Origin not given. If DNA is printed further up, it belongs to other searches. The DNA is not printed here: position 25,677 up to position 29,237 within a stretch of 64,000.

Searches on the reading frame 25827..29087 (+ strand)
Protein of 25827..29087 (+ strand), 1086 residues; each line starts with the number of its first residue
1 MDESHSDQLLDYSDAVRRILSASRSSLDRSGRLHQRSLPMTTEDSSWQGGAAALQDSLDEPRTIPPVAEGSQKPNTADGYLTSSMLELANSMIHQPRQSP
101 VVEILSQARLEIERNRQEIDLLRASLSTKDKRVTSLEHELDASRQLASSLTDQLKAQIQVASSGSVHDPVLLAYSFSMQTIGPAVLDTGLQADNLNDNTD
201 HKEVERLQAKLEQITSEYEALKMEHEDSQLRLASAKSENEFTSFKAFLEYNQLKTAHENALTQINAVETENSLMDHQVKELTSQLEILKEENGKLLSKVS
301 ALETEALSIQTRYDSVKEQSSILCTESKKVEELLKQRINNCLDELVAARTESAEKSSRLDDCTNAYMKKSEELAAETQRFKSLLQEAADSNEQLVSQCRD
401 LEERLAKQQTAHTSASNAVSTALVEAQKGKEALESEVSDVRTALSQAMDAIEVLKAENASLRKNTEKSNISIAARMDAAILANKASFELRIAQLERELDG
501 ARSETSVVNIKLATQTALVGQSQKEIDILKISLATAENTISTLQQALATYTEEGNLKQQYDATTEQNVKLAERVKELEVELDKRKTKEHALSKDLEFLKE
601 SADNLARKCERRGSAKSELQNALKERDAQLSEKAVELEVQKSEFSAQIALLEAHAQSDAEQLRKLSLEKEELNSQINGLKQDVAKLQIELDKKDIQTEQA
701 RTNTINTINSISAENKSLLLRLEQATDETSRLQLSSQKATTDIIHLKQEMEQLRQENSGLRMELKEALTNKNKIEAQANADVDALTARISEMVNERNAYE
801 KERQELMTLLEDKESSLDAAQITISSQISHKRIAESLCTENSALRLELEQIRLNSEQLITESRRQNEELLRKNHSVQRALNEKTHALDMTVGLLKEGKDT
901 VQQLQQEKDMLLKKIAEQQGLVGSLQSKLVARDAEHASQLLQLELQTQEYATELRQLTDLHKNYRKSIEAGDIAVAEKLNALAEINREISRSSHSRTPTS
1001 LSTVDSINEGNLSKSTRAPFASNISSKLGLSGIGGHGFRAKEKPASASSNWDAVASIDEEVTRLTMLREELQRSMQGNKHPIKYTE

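Call 7: search_protein_families(library=pfam, max_evalue=1, proteins=[window:25827-29087:+])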
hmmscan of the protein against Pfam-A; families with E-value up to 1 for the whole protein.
window:25827-29087:+ (1086 aa): 6 families
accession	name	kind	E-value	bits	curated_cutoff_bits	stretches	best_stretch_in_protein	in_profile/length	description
PF20667.3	Sec10_N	-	0.0046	17.5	27.4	1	378-454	6-82/118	Exocyst complex component Sec10, N-terminal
PF13863.11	DUF4200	-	0.0088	16.8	29.7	1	201-302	5-106/119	Domain of unknown function (DUF4200)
PF25450.1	Rab11-FIP3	-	0.011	16.5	31.9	1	255-317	54-116/125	Rab11-FIP3-like domain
PF17675.6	APG6_N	-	0.017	16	45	1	204-319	11-124/132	Apg6 coiled-coil region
PF15905.10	HMMR_N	-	0.018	14.9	30.1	1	101-161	228-288/330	Hyaluronan mediated motility receptor N-terminal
PF19220.6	Rod_CreS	-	0.16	11.4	100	1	249-499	21-265/359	Crescentin, rod domain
